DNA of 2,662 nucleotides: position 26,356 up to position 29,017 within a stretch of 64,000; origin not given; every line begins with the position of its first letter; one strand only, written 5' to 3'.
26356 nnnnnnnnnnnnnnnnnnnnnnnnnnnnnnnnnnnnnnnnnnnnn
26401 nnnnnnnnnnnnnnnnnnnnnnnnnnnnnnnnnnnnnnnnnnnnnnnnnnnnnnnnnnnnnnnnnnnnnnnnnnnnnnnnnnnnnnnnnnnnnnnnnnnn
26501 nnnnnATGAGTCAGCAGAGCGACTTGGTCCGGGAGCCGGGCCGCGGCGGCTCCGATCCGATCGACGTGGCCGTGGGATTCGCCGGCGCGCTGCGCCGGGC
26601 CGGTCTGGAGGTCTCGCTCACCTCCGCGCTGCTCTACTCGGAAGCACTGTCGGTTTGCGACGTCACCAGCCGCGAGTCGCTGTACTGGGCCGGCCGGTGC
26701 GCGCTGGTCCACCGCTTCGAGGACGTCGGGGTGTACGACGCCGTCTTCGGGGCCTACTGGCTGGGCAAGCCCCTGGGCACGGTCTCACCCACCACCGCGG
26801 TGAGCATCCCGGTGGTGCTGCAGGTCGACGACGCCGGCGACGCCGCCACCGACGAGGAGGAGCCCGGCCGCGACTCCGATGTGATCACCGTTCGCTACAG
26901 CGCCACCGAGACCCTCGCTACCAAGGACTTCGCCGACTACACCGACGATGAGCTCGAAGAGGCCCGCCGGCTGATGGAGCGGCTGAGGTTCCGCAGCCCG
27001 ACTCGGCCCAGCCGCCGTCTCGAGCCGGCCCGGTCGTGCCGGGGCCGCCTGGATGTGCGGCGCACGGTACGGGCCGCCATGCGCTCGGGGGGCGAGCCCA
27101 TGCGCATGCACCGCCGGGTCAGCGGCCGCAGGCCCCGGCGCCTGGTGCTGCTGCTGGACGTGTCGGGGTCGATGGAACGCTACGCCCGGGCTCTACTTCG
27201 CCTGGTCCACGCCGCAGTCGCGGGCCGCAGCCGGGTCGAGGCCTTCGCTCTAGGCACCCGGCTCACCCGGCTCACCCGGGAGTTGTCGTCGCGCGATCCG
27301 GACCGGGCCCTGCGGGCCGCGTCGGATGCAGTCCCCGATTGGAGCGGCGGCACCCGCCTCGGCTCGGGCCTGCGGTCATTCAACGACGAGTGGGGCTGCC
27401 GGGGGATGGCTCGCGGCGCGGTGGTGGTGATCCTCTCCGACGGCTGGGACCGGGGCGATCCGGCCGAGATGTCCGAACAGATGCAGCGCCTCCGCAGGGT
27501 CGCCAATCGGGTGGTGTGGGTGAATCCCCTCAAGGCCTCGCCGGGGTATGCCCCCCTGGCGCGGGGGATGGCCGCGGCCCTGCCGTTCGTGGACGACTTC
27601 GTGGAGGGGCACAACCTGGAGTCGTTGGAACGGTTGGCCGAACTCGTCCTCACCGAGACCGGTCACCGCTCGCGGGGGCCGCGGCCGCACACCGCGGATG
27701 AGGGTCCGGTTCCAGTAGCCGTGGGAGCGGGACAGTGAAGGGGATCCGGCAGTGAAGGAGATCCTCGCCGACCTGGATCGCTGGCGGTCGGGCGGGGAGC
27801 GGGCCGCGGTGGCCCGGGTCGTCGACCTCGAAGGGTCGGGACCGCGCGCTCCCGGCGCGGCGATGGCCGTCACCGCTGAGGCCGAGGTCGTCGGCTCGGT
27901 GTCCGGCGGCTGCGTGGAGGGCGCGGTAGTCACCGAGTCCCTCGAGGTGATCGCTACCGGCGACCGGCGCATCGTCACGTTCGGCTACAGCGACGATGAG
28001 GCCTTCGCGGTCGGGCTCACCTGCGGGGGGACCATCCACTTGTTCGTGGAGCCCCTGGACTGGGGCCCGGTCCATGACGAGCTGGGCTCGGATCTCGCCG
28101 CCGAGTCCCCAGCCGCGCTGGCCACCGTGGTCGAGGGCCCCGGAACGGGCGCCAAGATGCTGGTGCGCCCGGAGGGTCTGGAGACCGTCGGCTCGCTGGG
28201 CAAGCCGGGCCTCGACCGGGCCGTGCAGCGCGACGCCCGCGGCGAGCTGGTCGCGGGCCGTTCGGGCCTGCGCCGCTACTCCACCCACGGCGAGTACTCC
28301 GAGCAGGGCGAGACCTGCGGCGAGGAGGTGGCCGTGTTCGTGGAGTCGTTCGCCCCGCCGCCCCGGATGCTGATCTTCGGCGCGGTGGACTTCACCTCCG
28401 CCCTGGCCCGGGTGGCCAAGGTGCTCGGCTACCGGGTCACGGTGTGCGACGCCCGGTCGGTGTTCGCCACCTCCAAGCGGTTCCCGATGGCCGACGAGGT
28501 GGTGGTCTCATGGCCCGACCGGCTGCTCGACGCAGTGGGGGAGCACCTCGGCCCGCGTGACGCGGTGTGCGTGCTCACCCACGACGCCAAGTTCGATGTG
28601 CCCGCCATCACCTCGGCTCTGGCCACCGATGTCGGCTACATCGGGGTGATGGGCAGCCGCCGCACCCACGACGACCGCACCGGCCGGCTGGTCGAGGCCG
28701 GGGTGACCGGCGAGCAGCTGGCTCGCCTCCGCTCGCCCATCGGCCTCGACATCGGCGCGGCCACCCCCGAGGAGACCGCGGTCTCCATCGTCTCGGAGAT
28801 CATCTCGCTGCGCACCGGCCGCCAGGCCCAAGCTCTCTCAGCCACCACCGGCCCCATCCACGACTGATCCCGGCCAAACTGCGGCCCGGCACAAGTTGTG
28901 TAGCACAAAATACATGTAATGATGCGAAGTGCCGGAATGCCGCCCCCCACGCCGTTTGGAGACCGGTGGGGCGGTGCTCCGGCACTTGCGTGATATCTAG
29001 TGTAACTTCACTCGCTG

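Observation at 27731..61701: Recurrent tandem duplication of stop/start junctions; six of eight have period 2 mod 3, so a leader mini-ORF ends at or within a few nt of the true start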

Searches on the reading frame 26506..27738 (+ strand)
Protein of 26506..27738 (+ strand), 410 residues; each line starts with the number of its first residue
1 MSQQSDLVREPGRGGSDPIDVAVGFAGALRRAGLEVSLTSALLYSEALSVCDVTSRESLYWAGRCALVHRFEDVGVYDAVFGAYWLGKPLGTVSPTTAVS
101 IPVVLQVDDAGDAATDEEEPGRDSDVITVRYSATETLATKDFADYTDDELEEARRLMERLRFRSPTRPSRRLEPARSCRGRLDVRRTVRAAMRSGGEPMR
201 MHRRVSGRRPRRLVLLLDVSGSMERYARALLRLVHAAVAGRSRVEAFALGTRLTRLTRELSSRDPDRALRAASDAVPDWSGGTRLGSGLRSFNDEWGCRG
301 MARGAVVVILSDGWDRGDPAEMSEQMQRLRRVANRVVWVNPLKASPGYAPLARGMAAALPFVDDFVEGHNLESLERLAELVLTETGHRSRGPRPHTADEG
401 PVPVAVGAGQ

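Call 15: search_protein_families(library=pfam, proteins=[window:26506-27738:+])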
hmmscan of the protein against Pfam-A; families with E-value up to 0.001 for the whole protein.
window:26506-27738:+ (410 aa): 2 families
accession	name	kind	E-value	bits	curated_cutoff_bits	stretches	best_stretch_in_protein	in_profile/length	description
PF05762.20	VWA_CoxE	-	7.2e-62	209.1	26.4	1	167-374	12-222/222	VWA domain containing CoxE-like protein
PF13519.12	VWA_2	-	4.4e-06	27.7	27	1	213-313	1-106/107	von Willebrand factor type A domain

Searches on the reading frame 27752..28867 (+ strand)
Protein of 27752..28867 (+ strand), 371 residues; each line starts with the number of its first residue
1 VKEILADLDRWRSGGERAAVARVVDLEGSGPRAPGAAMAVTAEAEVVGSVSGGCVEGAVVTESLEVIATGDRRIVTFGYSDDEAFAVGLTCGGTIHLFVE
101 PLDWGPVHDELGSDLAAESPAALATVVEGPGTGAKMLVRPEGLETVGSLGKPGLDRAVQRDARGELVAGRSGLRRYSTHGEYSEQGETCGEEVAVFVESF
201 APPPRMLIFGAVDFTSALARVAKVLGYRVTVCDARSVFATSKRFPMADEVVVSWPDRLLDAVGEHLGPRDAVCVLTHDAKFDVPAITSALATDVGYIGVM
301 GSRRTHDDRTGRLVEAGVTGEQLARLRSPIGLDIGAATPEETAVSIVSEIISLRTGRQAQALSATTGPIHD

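Call 15: search_protein_families(library=pfam, proteins=[window:27752-28867:+])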
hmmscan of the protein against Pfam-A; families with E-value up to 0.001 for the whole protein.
window:27752-28867:+ (371 aa): 2 families
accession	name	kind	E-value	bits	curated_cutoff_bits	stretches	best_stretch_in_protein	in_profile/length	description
PF13478.12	XdhC_C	-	2e-42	145.1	29.7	1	206-350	1-125/125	XdhC Rossmann domain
PF02625.21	XdhC_CoxI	-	5.3e-32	110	24.3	2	11-78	1-68/68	XdhC and CoxI family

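Call 42: find_homologous_proteins(query=window:27752-28867:+, max_evalue=1e-40)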
Query window:27752-28867:+ (371 aa): 7997 proteins with E <= 1e-40 among 8000 candidates; the best 120 are listed.
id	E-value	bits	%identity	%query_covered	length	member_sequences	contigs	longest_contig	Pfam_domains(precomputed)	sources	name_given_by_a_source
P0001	6.2e-217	738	92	100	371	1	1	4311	PF02625.22,PF13478.13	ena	-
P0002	1.9e-216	736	92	100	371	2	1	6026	PF02625.22,PF13478.13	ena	-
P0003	2.1e-212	723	91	100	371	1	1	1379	PF02625.22,PF13478.13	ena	-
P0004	9.0e-212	721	91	100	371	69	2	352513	PF02625.22,PF13478.13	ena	-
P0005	9.3e-212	721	91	100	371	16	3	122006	PF02625.22,PF13478.13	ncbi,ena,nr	ncbi:MAG: XdhC family protein [Acidimicrobiaceae bacterium]|nr:XdhC family protein [Acidimicrobiacea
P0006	1.1e-211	721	90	100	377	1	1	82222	PF02625.22,PF13478.13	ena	-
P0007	8.9e-210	714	91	100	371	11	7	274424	PF02625.22,PF13478.13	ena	-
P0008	3.2e-209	713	90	100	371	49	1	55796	PF02625.22,PF13478.13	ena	-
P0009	6.8e-209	712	89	100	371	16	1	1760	PF02625.22,PF13478.13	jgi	-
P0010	4.9e-208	709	89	100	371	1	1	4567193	PF02625.22,PF13478.13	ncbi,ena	-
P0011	7.0e-208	708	89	100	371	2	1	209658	PF02625.22,PF13478.13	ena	-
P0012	8.3e-208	708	89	100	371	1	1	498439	PF02625.22,PF13478.13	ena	-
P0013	2.6e-207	706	89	100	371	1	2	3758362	PF02625.22,PF13478.13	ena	-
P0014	5.1e-207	705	89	100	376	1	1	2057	PF02625.22,PF13478.13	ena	-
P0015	1.8e-206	704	89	100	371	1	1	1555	PF02625.22,PF13478.13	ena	-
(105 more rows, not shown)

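Call 44: find_encoding_contigs(protein=P0004, flank=10000, max_places=3)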
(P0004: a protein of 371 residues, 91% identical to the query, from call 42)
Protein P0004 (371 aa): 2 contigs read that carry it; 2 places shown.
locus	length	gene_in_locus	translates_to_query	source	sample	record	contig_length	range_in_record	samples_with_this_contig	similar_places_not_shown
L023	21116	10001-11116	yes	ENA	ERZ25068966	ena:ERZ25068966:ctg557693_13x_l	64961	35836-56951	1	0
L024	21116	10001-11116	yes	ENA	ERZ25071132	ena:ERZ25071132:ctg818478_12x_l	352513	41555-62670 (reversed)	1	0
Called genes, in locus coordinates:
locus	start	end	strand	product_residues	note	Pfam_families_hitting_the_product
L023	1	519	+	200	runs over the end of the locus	PF01195:Pept_tRNA_hydro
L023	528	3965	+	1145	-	PF17757:UvrB_inter, PF02559:CarD_TRCF_RID, PF00270:DEAD, PF04851:ResIII (weak), PF00271:Helicase_C, PF03461:TRCF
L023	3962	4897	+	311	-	PF00639:Rotamase, PF13616:Rotamase_3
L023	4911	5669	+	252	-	PF03819:MazG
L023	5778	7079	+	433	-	PF03952:Enolase_N, PF13378:MR_MLE_C (faint), PF00113:Enolase_C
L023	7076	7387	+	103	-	-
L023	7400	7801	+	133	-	PF13279:4HBT_2, PF03061:4HBT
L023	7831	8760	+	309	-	PF13401:AAA_22 (faint), PF00004:AAA (weak), PF07726:AAA_3 (faint), PF07728:AAA_5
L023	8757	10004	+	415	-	PF05762:VWA_CoxE, PF13519:VWA_2 (weak)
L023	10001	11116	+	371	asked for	PF02625:XdhC_CoxI, PF13478:XdhC_C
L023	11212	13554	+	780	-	-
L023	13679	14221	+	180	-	PF01128:IspD (faint), PF12804:NTP_transf_3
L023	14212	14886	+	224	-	PF06240:COXG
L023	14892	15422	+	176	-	PF04417:DUF501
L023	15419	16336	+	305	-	PF02541:Ppx-GppA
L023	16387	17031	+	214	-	PF13302:Acetyltransf_3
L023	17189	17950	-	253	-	PF00378:ECH_1, PF16113:ECH_2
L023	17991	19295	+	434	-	PF05977:MFS_3, PF07690:MFS_1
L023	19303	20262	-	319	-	PF12705:PDDEXK_1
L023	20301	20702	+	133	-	-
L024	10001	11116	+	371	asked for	PF02625:XdhC_CoxI, PF13478:XdhC_C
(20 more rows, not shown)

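Call 45: find_encoding_contigs(protein=P0010, flank=10000, max_places=2)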
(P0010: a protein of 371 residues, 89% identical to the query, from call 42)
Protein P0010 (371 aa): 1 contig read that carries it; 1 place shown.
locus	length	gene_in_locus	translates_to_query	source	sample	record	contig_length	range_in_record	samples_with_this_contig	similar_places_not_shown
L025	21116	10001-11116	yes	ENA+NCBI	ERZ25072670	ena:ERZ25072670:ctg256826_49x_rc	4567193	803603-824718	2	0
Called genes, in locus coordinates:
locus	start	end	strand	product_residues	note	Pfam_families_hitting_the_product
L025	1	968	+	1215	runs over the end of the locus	PF17757:UvrB_inter, PF02559:CarD_TRCF_RID, PF00270:DEAD, PF04851:ResIII, PF00271:Helicase_C, PF03461:TRCF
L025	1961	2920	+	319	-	PF00639:Rotamase, PF13616:Rotamase_3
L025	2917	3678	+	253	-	PF03819:MazG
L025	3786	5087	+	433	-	PF03952:Enolase_N, PF00113:Enolase_C, PF13378:MR_MLE_C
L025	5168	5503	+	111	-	-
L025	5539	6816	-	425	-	PF13173:AAA_14, PF13635:DUF4143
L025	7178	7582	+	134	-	PF13279:4HBT_2, PF03061:4HBT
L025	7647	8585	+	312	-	PF13191:AAA_16 (weak), PF00004:AAA (weak), PF07726:AAA_3 (faint), PF07728:AAA_5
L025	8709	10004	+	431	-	PF05762:VWA_CoxE, PF13519:VWA_2 (weak)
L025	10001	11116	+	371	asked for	PF02625:XdhC_CoxI, PF13478:XdhC_C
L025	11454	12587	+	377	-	-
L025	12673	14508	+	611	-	-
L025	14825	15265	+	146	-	-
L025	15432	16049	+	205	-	PF01128:IspD (weak), PF12804:NTP_transf_3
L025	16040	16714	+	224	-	PF06240:COXG, PF10604:Polyketide_cyc2 (weak)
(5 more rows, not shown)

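Call 46: find_encoding_contigs(protein=P0007, flank=10000, max_places=6)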
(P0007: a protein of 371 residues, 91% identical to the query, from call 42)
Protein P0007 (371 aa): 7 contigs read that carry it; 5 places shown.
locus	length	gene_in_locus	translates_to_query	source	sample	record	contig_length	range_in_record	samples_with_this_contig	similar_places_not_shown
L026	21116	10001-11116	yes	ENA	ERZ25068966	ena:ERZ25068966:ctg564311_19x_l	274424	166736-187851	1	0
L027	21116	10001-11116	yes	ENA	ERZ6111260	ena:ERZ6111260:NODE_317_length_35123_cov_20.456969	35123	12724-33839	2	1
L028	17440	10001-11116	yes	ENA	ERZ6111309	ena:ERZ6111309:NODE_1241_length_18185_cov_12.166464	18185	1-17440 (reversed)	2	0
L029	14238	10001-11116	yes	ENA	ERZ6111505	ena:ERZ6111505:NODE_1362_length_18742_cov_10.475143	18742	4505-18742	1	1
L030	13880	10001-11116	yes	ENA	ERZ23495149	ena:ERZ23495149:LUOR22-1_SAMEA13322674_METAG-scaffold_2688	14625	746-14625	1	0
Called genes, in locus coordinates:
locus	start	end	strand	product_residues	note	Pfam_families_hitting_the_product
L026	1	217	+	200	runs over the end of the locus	PF01195:Pept_tRNA_hydro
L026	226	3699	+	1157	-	PF17757:UvrB_inter, PF02559:CarD_TRCF_RID, PF00270:DEAD, PF04851:ResIII (weak), PF00271:Helicase_C, PF03461:TRCF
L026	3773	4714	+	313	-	PF00639:Rotamase, PF13616:Rotamase_3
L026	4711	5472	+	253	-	PF03819:MazG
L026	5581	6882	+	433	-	PF03952:Enolase_N, PF00113:Enolase_C, PF13378:MR_MLE_C (weak)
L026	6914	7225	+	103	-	-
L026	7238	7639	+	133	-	PF13279:4HBT_2, PF03061:4HBT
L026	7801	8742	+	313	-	PF00004:AAA (weak), PF07726:AAA_3 (faint), PF07728:AAA_5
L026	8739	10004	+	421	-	PF05762:VWA_CoxE, PF13519:VWA_2 (weak)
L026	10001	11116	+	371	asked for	PF02625:XdhC_CoxI, PF13478:XdhC_C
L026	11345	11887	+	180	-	PF12804:NTP_transf_3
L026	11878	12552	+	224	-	PF06240:COXG, PF10604:Polyketide_cyc2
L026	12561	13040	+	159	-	PF04417:DUF501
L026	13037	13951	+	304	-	PF02541:Ppx-GppA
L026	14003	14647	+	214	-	PF13302:Acetyltransf_3, PF13420:Acetyltransf_4 (weak)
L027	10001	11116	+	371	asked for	PF02625:XdhC_CoxI, PF13478:XdhC_C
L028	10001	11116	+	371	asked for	PF02625:XdhC_CoxI, PF13478:XdhC_C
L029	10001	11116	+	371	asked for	PF02625:XdhC_CoxI, PF13478:XdhC_C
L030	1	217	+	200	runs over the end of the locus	PF01195:Pept_tRNA_hydro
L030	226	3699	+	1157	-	PF17757:UvrB_inter, PF02559:CarD_TRCF_RID, PF00270:DEAD, PF04851:ResIII (weak), PF00271:Helicase_C, PF03461:TRCF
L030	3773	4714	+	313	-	PF00639:Rotamase, PF13616:Rotamase_3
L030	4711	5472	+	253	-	PF03819:MazG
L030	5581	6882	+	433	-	PF03952:Enolase_N, PF00113:Enolase_C, PF13378:MR_MLE_C (weak)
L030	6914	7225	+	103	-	-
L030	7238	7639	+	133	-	PF13279:4HBT_2, PF03061:4HBT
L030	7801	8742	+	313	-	PF00004:AAA (weak), PF07726:AAA_3 (faint), PF07728:AAA_5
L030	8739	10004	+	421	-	PF05762:VWA_CoxE, PF13519:VWA_2 (weak)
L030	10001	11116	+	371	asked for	PF02625:XdhC_CoxI, PF13478:XdhC_C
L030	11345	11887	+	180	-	PF12804:NTP_transf_3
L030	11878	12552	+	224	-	PF06240:COXG, PF10604:Polyketide_cyc2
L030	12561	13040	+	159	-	PF04417:DUF501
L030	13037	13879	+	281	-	?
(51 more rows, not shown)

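Call 57: find_encoding_contigs(protein=window:27752-28867:+, flank=6000, max_places=6)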
Protein window:27752-28867:+ (371 aa): no gene with exactly this product is on record in the collection.

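Call 60: find_encoding_contigs(protein=P0002, flank=6000, max_places=3)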
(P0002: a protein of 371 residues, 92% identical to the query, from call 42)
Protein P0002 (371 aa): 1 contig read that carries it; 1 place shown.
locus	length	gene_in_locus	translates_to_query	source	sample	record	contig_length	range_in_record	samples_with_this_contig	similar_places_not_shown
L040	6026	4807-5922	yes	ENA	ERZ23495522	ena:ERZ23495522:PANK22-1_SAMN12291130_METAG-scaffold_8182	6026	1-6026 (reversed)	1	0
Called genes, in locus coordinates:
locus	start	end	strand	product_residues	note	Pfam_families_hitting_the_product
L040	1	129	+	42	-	?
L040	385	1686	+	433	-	PF03952:Enolase_N, PF00113:Enolase_C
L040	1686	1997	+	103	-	-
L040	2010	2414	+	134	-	PF01643:Acyl-ACP_TE (weak), PF13279:4HBT_2, PF03061:4HBT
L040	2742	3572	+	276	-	PF00004:AAA (weak), PF07726:AAA_3 (faint), PF07728:AAA_5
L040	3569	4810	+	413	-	PF05762:VWA_CoxE, PF13519:VWA_2 (weak)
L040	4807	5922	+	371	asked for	PF02625:XdhC_CoxI, PF13478:XdhC_C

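Call 61: find_encoding_contigs(protein=P0001, flank=6000, max_places=3)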
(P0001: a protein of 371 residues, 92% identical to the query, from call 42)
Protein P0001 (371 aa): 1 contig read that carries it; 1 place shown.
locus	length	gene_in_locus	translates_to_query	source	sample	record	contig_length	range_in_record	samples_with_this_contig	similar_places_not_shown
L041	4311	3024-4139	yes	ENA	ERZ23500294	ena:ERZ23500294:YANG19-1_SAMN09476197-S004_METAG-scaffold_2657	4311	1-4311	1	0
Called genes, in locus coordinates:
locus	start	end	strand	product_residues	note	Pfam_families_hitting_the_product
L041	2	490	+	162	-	?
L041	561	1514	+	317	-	PF00004:AAA (weak), PF07726:AAA_3 (faint), PF07728:AAA_5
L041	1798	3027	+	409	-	PF05762:VWA_CoxE, PF13519:VWA_2 (weak)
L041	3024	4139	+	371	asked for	PF02625:XdhC_CoxI, PF13478:XdhC_C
